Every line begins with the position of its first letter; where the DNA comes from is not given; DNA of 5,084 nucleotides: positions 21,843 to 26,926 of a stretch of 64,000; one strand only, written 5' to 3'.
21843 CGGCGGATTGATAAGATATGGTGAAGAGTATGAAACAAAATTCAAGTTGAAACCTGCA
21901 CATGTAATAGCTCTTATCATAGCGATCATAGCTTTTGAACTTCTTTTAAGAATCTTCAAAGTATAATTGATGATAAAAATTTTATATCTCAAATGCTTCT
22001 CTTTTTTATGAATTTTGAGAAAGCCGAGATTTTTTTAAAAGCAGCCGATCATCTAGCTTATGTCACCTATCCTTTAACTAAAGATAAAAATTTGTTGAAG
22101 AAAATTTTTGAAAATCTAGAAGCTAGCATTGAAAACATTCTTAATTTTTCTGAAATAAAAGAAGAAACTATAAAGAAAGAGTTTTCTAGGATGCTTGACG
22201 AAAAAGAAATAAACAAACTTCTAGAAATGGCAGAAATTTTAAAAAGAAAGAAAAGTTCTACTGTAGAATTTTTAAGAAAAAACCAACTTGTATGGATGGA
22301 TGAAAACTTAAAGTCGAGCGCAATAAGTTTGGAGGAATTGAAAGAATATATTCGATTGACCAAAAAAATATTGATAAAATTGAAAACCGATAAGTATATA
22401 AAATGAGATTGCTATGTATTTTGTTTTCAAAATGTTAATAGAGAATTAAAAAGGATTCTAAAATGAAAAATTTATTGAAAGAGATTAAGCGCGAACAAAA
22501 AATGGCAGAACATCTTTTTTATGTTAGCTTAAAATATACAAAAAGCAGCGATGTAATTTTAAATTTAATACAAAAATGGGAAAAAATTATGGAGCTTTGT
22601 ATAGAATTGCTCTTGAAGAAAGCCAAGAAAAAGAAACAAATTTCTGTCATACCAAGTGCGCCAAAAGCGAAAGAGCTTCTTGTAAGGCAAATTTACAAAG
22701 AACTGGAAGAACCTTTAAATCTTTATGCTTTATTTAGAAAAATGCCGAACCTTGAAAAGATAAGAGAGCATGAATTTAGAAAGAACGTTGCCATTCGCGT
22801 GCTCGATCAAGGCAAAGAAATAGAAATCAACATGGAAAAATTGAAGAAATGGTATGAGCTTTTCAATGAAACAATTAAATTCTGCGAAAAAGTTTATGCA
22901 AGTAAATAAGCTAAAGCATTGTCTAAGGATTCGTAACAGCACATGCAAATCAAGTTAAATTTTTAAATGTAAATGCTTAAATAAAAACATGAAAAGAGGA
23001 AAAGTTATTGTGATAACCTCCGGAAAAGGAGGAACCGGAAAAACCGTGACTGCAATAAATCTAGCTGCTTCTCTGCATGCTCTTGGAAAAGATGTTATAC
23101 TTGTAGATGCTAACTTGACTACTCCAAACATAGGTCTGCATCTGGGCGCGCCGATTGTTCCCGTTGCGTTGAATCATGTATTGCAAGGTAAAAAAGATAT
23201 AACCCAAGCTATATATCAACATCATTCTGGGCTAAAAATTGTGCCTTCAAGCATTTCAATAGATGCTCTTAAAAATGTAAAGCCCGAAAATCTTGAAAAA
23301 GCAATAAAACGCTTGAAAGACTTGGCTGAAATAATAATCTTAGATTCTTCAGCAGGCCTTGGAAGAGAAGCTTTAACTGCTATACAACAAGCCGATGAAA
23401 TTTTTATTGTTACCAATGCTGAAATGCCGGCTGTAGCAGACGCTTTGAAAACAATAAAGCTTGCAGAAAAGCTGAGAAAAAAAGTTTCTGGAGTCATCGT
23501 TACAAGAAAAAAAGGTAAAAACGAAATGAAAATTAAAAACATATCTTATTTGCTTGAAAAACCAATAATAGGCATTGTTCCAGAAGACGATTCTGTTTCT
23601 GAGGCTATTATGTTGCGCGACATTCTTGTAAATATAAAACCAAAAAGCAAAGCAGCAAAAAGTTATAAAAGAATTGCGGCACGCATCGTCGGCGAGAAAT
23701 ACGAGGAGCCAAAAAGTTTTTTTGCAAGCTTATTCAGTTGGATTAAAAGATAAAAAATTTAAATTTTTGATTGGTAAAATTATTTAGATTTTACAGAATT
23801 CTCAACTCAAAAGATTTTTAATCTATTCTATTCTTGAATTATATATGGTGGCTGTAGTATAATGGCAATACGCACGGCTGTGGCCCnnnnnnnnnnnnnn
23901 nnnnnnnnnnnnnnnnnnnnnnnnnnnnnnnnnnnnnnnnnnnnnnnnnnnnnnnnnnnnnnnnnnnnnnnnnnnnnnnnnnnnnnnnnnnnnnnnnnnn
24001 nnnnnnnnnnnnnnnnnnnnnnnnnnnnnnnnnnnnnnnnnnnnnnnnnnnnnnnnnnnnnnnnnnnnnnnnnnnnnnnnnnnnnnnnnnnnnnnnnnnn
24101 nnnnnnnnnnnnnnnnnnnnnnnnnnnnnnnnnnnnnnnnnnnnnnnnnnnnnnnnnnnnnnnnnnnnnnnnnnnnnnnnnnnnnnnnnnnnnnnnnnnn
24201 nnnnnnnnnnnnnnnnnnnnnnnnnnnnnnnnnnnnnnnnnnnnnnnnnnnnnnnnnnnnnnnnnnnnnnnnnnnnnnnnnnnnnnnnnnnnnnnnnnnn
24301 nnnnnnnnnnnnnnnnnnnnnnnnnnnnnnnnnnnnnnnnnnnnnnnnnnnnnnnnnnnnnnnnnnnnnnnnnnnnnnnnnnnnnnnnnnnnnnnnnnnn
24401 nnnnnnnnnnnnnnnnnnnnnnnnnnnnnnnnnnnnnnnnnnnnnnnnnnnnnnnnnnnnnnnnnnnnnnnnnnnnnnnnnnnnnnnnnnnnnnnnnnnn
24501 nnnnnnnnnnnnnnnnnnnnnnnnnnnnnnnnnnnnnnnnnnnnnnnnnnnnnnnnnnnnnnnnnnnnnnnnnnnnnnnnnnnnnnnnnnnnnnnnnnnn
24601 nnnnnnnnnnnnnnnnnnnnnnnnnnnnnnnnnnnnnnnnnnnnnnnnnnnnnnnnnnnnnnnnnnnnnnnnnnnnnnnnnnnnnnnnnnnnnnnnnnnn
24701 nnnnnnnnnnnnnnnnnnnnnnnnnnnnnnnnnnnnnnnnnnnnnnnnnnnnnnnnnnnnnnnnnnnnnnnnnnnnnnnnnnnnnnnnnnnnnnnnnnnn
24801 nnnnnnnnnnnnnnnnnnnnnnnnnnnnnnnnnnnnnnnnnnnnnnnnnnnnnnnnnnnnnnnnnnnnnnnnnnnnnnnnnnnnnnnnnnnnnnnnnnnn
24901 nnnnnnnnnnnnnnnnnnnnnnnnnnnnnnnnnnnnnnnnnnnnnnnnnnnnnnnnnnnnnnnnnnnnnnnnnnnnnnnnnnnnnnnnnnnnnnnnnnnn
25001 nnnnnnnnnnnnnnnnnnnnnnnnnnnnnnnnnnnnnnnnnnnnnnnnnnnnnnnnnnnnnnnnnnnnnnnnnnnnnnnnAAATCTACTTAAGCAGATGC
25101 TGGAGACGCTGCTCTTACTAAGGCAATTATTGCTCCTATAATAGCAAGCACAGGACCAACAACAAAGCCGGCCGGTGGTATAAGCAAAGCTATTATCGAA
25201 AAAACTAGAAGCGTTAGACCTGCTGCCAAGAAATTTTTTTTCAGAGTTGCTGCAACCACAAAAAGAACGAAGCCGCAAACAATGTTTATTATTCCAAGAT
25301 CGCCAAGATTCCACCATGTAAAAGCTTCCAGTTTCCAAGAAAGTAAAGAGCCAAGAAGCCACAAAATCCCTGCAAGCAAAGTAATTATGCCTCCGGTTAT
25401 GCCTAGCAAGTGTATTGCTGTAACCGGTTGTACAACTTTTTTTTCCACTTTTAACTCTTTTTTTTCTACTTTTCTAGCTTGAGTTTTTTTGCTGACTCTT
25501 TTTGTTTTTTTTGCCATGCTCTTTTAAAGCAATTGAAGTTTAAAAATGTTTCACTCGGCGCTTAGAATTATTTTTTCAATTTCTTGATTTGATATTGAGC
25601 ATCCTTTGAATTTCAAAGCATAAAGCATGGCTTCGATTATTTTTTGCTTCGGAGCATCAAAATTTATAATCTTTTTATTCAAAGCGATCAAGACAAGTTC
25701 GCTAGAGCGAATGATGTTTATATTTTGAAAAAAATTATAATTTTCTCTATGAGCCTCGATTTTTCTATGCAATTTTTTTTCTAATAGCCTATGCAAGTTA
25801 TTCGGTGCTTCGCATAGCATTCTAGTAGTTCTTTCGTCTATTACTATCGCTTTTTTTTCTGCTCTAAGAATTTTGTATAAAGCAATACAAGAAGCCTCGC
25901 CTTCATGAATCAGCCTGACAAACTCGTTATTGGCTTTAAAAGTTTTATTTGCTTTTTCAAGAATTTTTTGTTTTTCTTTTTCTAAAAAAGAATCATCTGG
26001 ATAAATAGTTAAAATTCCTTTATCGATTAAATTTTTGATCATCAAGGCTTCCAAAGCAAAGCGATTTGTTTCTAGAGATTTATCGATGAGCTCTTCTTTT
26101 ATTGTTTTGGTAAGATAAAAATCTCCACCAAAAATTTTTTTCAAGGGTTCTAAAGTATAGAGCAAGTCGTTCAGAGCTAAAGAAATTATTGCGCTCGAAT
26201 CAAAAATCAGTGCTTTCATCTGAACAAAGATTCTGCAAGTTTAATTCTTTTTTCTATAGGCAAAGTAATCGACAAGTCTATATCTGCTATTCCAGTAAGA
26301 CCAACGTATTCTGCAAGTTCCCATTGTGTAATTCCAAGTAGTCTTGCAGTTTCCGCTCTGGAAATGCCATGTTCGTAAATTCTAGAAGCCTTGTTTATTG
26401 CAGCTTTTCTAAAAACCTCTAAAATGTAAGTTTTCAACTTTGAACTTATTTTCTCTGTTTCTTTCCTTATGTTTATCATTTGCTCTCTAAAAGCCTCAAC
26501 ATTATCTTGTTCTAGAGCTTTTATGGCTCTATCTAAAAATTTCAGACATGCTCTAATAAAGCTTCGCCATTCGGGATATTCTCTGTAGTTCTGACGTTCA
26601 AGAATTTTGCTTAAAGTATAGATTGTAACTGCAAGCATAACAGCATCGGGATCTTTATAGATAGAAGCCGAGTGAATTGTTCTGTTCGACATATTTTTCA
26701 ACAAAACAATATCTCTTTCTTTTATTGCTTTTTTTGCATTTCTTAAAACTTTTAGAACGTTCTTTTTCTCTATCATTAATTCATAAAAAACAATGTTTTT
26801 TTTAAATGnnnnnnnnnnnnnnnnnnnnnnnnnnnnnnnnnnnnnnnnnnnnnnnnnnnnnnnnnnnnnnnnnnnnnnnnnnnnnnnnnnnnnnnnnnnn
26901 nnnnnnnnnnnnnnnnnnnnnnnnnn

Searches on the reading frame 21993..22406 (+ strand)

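Call 32: search_protein_families(library=pfam, proteins=[window:21993-22406:+], max_evalue=0.0001)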
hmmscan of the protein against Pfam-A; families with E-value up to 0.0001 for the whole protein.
window:21993-22406:+ (137 aa): 0 families

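Call 57: search_protein_families(library=pfam, proteins=[window:21993-22406:+], max_evalue=1)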
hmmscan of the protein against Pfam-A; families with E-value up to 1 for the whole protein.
window:21993-22406:+ (137 aa): 3 families
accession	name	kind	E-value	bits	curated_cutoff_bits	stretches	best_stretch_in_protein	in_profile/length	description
PF18139.7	LSDAT_euk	-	0.056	13.3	25.7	1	16-62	215-261/266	SLOG in TRPM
PF15882.10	DUF4735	-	0.072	13.1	31.2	1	14-83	12-82/283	Domain of unknown function (DUF4735)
PF22665.2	DUF6293_C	-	0.39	11.6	27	1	84-137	30-78/101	DUF6293 C-terminal winged helix domain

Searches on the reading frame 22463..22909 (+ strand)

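Call 32: search_protein_families(library=pfam, proteins=[window:22463-22909:+], max_evalue=0.0001)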
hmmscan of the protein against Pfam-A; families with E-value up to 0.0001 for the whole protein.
window:22463-22909:+ (148 aa): 0 families

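Call 57: search_protein_families(library=pfam, proteins=[window:22463-22909:+], max_evalue=1)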
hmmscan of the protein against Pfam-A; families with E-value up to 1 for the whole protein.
window:22463-22909:+ (148 aa): 2 families
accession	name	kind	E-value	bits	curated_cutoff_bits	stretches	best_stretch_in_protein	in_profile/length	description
PF10792.14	DUF2605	-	0.081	13.4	25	0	116-142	66-92/96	Protein of unknown function (DUF2605)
PF00589.27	Phage_integrase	-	0.085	13.1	27.1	1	15-120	52-147/172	Phage integrase family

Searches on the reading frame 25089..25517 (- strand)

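Call 32: search_protein_families(library=pfam, proteins=[window:25089-25517:-], max_evalue=0.0001)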
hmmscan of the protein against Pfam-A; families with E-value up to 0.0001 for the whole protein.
window:25089-25517:- (142 aa): 0 families

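Call 57: search_protein_families(library=pfam, proteins=[window:25089-25517:-], max_evalue=1)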
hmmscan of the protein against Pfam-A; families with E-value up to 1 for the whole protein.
window:25089-25517:- (142 aa): 5 families
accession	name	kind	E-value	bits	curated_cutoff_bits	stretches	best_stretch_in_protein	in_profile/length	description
PF03729.18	DUF308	-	0.018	15.8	25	1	29-87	15-73/73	Short repeat of unknown function (DUF308)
PF12304.13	BCLP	-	0.037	14.1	29.4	1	75-132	51-105/184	Beta-casein like protein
PF20342.3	DUF6637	-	0.051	14.2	27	1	91-136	14-61/103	Family of unknown function (DUF6637)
PF19609.4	DUF6114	-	0.11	13.6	27.9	1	41-132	11-102/106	Family of unknown function (DUF6114)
PF15103.11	G0-G1_switch_2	-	0.64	10.9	27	1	118-138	27-47/105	G0/G1 switch protein 2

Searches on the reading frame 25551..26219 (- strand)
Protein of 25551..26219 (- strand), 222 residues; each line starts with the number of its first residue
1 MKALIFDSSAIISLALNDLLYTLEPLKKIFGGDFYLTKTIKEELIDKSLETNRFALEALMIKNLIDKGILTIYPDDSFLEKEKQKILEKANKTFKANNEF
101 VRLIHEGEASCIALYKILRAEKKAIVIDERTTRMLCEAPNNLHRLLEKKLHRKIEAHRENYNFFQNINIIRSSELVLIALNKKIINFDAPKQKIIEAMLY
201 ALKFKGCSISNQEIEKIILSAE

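Call 32: search_protein_families(library=pfam, proteins=[window:25551-26219:-], max_evalue=0.0001)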
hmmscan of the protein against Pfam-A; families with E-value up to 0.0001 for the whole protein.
window:25551-26219:- (222 aa): 0 families

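Call 57: search_protein_families(library=pfam, proteins=[window:25551-26219:-], max_evalue=1)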
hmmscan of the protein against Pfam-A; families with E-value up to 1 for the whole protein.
window:25551-26219:- (222 aa): 1 family
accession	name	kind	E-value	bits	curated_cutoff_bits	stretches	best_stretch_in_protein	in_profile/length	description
PF21056.3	ZSWIM1-3_RNaseH-like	-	0.13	12.6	27.2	1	50-102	52-101/128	Zinc finger SWIM domain-containing protein 1/3, RNaseH-like domain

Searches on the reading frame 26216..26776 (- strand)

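Call 32: search_protein_families(library=pfam, proteins=[window:26216-26776:-], max_evalue=0.0001)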
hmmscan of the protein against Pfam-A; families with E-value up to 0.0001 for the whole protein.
window:26216-26776:- (186 aa): 0 families

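Call 57: search_protein_families(library=pfam, proteins=[window:26216-26776:-], max_evalue=1)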
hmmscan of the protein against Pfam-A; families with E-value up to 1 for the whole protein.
window:26216-26776:- (186 aa): 4 families
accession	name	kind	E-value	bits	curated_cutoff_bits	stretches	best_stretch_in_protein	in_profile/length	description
PF01895.24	PhoU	-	0.0085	16.9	23.5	1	75-124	6-54/89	PhoU domain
PF02796.21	HTH_7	-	0.037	14.6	23.8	1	126-150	10-34/45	Helix-turn-helix domain of resolvase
PF01381.28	HTH_3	-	0.065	13.7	23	1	131-157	4-29/55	Helix-turn-helix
PF02561.19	FliS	-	0.077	13.7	26.7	0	76-105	24-53/115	Flagellar protein FliS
